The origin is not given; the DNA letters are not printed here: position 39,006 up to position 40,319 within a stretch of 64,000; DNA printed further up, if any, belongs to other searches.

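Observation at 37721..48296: Eleven-gene co-directional module: LytS-type kinase + LytTR regulator, HlyD adaptor, one ABC ATPase, three FtsX-type permeases, a lipoprotein and two secreted TPR paralogues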

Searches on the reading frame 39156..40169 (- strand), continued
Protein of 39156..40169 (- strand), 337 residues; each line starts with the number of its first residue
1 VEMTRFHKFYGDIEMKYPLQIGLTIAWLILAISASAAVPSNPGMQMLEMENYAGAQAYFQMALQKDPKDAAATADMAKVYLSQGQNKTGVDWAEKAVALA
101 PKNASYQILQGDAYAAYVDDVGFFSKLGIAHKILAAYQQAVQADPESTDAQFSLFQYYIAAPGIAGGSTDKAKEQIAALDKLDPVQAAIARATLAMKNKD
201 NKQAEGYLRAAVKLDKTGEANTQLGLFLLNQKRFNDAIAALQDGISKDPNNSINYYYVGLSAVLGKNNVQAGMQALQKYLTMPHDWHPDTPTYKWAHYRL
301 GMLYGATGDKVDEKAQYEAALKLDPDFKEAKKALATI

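Call 29: search_solved_structures(query=A1, max_evalue=0.01)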
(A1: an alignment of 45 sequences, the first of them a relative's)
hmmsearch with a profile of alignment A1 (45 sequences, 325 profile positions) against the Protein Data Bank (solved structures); distinct sequences matched with E-value up to 0.01: 316 (the best 60 are shown).
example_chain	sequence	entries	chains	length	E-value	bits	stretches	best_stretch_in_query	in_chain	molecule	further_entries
9qhb_A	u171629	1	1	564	1.3e-135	455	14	32-103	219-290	Engineered tetratricopeptide repeat protein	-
8bu0_A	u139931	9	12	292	8.5e-81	274.8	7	24-103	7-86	Consensus tetratricopeptide repeat protein | Crystal structure of an 8-repeat consensus TPR superhelix with Zinc. | Monomer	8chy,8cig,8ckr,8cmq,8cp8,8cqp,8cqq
9qhc_A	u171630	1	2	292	6.3e-67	229.2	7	35-103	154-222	Engineered tetratricopeptide repeat protein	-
7ntf_A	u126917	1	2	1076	1.4e-31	113.1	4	168-322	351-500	Isoform 1 of UDP-N-acetylglucosamine--peptide N-acetylglucosaminyltransferase 110 kDa subu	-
7yea_A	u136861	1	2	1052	2e-31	112.5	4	168-322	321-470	UDP-N-acetylglucosamine--peptide N-acetylglucosaminyltransferase 110 kDa subunit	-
7yeh_B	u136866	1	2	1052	2.1e-31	112.5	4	168-322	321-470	UDP-N-acetylglucosamine--peptide N-acetylglucosaminyltransferase 110 kDa subunit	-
7y4i_A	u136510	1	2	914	1.8e-27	99.5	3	187-321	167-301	Probable UDP-N-acetylglucosamine--peptide N-acetylglucosaminyltransferase SPINDLY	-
8dtf_A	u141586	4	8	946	2.2e-27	99.3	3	187-321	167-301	Probable UDP-N-acetylglucosamine--peptide N-acetylglucosaminyltransferase SPINDLY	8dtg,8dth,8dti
7qdr_B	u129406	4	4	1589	4.2e-27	98.4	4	10-90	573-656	Tetratricopeptide repeat protein 37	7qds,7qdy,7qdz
1w3b_A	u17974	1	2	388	1.5e-26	96.5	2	37-145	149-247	UDP-N-ACETYLGLUCOSAMINE--PEPTIDE N-ACETYLGLUCOSAMINYLTRANSFERASE 110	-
9g8o_B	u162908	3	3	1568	1.7e-26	96.3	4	10-90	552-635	Superkiller complex protein 3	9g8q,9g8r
6eou_A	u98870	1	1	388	2.1e-26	96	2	275-316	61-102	UDP-N-acetylglucosamine--peptide N-acetylglucosaminyltransferase 110 kDa subunit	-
7obi_A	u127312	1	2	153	1.6e-24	89.9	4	286-324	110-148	CTPR-rv4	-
8ch0_A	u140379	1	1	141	2.5e-23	86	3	35-103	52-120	Consensus tetratricopeptide repeat protein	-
2fo7_A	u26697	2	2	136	4.3e-23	85.2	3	34-103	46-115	SYNTHETIC CONSENSUS TPR PROTEIN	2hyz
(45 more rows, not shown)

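Call 36: predict_structure(alignment_id=A1)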
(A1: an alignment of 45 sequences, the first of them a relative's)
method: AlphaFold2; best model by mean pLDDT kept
length: 323 residues; sequences in the alignment: 45
mean_pLDDT: 92.6   pTM: 0.87
mean pLDDT of the five models: 92.6, 92.3, 92.2, 91.6, 91.4
residues with pLDDT >= 90: 291; 70-90: 6; 50-70: 1; < 50: 25
segments of 3 or more residues with pLDDT < 50: 1-25
pLDDT, mean of each block of 10 residues (from residue 1): 36 39 64 96 98 98 97 98 98 98 94 97 99 98 96 98 98 98 98 98 96 98 98 96 98 98 97 92 99 98 98 98 95
secondary structure, 60 per line:
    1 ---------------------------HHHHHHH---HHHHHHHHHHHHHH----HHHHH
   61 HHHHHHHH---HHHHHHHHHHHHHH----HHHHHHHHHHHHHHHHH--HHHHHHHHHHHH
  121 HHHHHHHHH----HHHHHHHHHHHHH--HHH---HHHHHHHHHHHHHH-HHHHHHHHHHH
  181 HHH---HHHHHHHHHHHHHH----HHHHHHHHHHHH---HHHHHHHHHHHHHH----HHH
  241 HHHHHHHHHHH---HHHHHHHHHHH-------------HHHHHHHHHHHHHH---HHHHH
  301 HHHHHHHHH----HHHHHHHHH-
elements in order: H28-34 H38-51 H56-68 H72-85 H90-106 H109-129 H134-146 H155-168 H170-183 H187-200 H205-216 H220-233 H238-251 H255-265 H279-292 H296-309 H314-322

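Call 39: fold_search(model_id=the predicted structure, library=pdb)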
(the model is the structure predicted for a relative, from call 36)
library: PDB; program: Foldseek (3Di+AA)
matches with E <= 10: 1635; with E <= 0.001: 349
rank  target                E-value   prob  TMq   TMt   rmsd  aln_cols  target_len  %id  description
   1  8chy                  9.6e-12  1.00  0.43  0.50  12.5       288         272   27  Crystal structure of an 8-repeat consensus TPR superhelix with Zinc. (released 2024-02-21)
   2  9qhb                  1.9e-11  1.00  0.44  0.51  11.0       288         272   27  Crystal structure of 16-repeat CTPR protein with eliminated coordination sites (released 2025-10-22)
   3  9qhc_B                6.8e-10  1.00  0.46  0.54   9.2       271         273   26  Crystal structure of 8-repeat CTPR protein with eliminated coordination sites (released 2025-10-22)
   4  7yea_A                2.2e-09  1.00  0.46  0.17  13.4       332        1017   20  Human O-GlcNAc transferase Dimer (released 2023-07-12)
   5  7ntf_B                2.5e-09  1.00  0.47  0.22   8.7       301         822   20  Cryo-EM structure of unliganded O-GlcNAc transferase (released 2021-11-17)
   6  9qhc_A                3.2e-09  1.00  0.42  0.48  15.6       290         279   27  Crystal structure of 8-repeat CTPR protein with eliminated coordination sites (released 2025-10-22)
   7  6eou                  3.8e-09  1.00  0.47  0.44  10.9       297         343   19  O-GlcNAc transferase TPR domain with the intellectual disability associated mutation L254F (released 2018-05-09)
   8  7y4i_A                5.1e-09  1.00  0.37  0.17  17.5       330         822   21  Crystal structure of SPINDLY in complex with GDP (released 2022-12-07)
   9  1w3b_B                7.1e-09  1.00  0.49  0.43  10.6       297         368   15  The superhelical TPR domain of O-linked GlcNAc transferase reveals structural similarities to importin alpha. (released 2004-09-09)
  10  7y4i_B                9.5e-09  1.00  0.37  0.17  16.7       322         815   22  Crystal structure of SPINDLY in complex with GDP (released 2022-12-07)
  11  1w3b_A                1.4e-08  1.00  0.47  0.40  14.1       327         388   15  The superhelical TPR domain of O-linked GlcNAc transferase reveals structural similarities to importin alpha. (released 2004-09-09)
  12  8dtf_A                1.8e-08  1.00  0.38  0.17  15.4       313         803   21  Cryo-EM structure of the full length Arabidopsis SPY with complete TPRs (released 2023-03-08)
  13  7ntf_A                2.5e-08  1.00  0.46  0.18  11.8       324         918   21  Cryo-EM structure of unliganded O-GlcNAc transferase (released 2021-11-17)
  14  7yeh_A                3.2e-08  1.00  0.49  0.18   9.7       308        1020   19  Cryo-EM structure of human OGT-OGA complex (released 2023-07-12)
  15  8dtg_A                6.3e-08  1.00  0.38  0.17  15.0       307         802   22  Cryo-EM structure of Arabidopsis SPY alternative conformation 1 (released 2023-03-08)
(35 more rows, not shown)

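Call 66: search_protein_families(library=pfam, alignment_id=A1, max_evalue=1)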
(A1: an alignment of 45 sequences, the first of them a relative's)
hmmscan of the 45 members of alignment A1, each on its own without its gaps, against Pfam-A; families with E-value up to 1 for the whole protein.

A. member 1, P0001 (323 aa): 19 families
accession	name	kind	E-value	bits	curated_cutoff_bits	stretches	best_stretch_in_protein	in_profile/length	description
PF13428.12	TPR_14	-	4.9e-19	67.3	23.5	4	281-322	2-43/44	Tetratricopeptide repeat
PF07719.23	TPR_2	-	2.2e-17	62.1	27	5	205-237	2-34/34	Tetratricopeptide repeat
PF14559.12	TPR_19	-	1.5e-16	60.9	25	3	33-96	2-65/68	Tetratricopeptide repeat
PF13431.12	TPR_17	-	8.1e-14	51.1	24.4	1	44-74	1-31/34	Tetratricopeptide repeat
PF13432.12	TPR_16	-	2.2e-13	50.8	32.7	3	176-237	2-64/65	Tetratricopeptide repeat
PF00515.34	TPR_1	-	9.4e-13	47.8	27.8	3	208-237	5-34/34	Tetratricopeptide repeat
PF13181.12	TPR_8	-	5.1e-12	45.4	25.7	2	282-312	3-33/34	Tetratricopeptide repeat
PF13414.12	TPR_11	-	2.1e-08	34.1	26.8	3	36-70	8-42/42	TPR repeat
PF13424.12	TPR_12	-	0.00012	22.7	30.1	1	32-87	13-76/77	Tetratricopeptide repeat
PF24575.1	TPR_Slam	-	0.00015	22.5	35.2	1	165-223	41-100/104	Surface lipoprotein assembly modifier, N-terminal TPR repeats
PF21545.3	T7SS_EccA1_N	-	0.00017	21.4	27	1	169-321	97-245/272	T7SS, ESX-1 secretion system protein EccA1, N-terminal domain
PF23914.1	TPR_CcmH_CycH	-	0.0014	18.9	42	1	47-94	41-88/158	Cytochrome c-type biogenesis protein H TPR domain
PF13174.12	TPR_6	-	0.0065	17.5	26.3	0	282-312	2-32/33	Tetratricopeptide repeat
PF14561.12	TPR_20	-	0.0092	16.7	25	1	44-76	10-42/90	Tetratricopeptide repeat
PF12895.13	ANAPC3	-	0.028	15.1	27.2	1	184-232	2-50/82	Anaphase-promoting complex, cyclosome, subunit 3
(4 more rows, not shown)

B. families by the number of members that match (of 45 scanned): 84 families (the first 25 are shown)
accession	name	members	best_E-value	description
PF14559.12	TPR_19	45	2e-30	Tetratricopeptide repeat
PF13432.12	TPR_16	45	2.4e-30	Tetratricopeptide repeat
PF07719.23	TPR_2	45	5.7e-30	Tetratricopeptide repeat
PF13181.12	TPR_8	45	3.2e-26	Tetratricopeptide repeat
PF13414.12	TPR_11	45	3.6e-26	TPR repeat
PF13428.12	TPR_14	45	1.1e-25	Tetratricopeptide repeat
PF13431.12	TPR_17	45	4.3e-25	Tetratricopeptide repeat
PF00515.34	TPR_1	45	1.1e-24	Tetratricopeptide repeat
PF23914.1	TPR_CcmH_CycH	44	4.8e-17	Cytochrome c-type biogenesis protein H TPR domain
PF13174.12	TPR_6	39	9.5e-13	Tetratricopeptide repeat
PF13424.12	TPR_12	37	6.8e-20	Tetratricopeptide repeat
PF12895.13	ANAPC3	37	7.7e-10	Anaphase-promoting complex, cyclosome, subunit 3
PF13371.12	TPR_9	36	1.4e-12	Tetratricopeptide repeat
PF14561.12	TPR_20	34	3.5e-10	Tetratricopeptide repeat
PF24575.1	TPR_Slam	31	3.2e-11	Surface lipoprotein assembly modifier, N-terminal TPR repeats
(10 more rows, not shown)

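Call 83: search_protein_families(library=pfam, proteins=[L047:12613-14199:+, L085:13690-14673:+, L060:5371-7047:-, L076:15899-17551:-, L078:7935-8609:-, L056:6749-8089:-, L073:17081-18484:-, L078:16274-16933:-, L044:4567-5268:+], max_evalue=0.0001)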
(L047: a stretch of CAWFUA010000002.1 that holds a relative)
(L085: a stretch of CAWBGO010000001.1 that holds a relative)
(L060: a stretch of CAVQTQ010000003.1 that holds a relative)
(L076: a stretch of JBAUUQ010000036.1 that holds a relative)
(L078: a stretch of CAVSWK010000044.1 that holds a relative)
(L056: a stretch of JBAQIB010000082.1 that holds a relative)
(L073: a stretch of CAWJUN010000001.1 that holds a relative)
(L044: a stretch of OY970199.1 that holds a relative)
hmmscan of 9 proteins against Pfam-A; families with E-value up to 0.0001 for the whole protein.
L047:12613-14199:+ (528 aa): 2 families
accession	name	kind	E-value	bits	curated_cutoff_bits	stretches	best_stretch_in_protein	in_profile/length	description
PF04055.27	Radical_SAM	-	1.8e-23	83.9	29.5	1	240-401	2-166/166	Radical SAM superfamily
PF02310.24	B12-binding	-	7.9e-11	42.3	32.1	1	65-172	5-116/121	B12 binding domain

L085:13690-14673:+ (327 aa): 1 family
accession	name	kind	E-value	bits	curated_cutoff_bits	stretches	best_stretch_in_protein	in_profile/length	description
PF00892.27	EamA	-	9.3e-06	26.4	28.2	1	254-325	63-133/135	EamA-like transporter family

L060:5371-7047:- (558 aa): 3 families
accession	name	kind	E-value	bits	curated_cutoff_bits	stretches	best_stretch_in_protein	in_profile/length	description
PF00535.33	Glycos_transf_2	-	1.5e-25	90.5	23.3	1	203-393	1-166/168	Glycosyl transferase family 2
PF13641.12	Glyco_tranf_2_3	-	1.4e-14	55.1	27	1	200-419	1-199/230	Glycosyltransferase like family 2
PF13506.12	Glyco_transf_21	-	6.9e-11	42.3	21.7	1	283-419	10-142/174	Glycosyl transferase family 21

L076:15899-17551:- (550 aa): 5 families
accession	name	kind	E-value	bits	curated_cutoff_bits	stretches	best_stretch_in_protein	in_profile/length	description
PF01593.30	Amino_oxidase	-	3.1e-47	162.3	19.8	2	24-319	1-300/443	Flavin containing amine oxidoreductase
PF13450.12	NAD_binding_8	-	2.6e-16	60.1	21.9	1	19-86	1-68/68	NAD(P)-binding Rossmann-like domain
PF01266.30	DAO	-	2.2e-07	31.2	27.9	1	17-55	2-40/353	FAD dependent oxidoreductase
PF12831.13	FAD_oxidored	-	3e-07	30.5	27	1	17-55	2-40/416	FAD dependent oxidoreductase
PF00890.30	FAD_binding_2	-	5.5e-05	23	20.4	1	19-52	4-37/414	FAD binding domain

L078:7935-8609:- (224 aa): 1 family
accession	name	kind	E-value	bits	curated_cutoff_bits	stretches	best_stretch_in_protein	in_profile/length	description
PF14489.11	QueF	-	1.4e-28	99.3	27.3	1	141-216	1-76/81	QueF-like protein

L056:6749-8089:- (446 aa): 4 families
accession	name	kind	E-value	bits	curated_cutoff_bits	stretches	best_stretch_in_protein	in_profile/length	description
PF07690.21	MFS_1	-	1.1e-52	179.5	33.4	1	46-379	3-337/347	Major Facilitator Superfamily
PF00083.30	Sugar_tr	-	5.7e-24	85.3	22.3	1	71-216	43-193/452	Sugar (and other) transporter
PF03137.26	OATP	-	1.2e-16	60.6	25.8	2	234-313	286-365/545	Organic Anion Transporter Polypeptide (OATP) family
PF05977.19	MFS_3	-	4.7e-06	25.8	27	1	54-212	233-390/524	Transmembrane secretion effector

L073:17081-18484:- (467 aa): 1 family
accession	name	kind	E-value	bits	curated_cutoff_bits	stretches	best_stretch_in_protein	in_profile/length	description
PF00494.24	SQS_PSY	-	9.8e-70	235.7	26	1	188-450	2-260/263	Squalene/phytoene synthase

L078:16274-16933:- (219 aa): 1 family
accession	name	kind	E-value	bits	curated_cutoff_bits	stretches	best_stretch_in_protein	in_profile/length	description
PF07238.19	PilZ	-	9.7e-08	32.7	22.5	1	41-138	1-101/102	PilZ domain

L044:4567-5268:+ (233 aa): 0 families
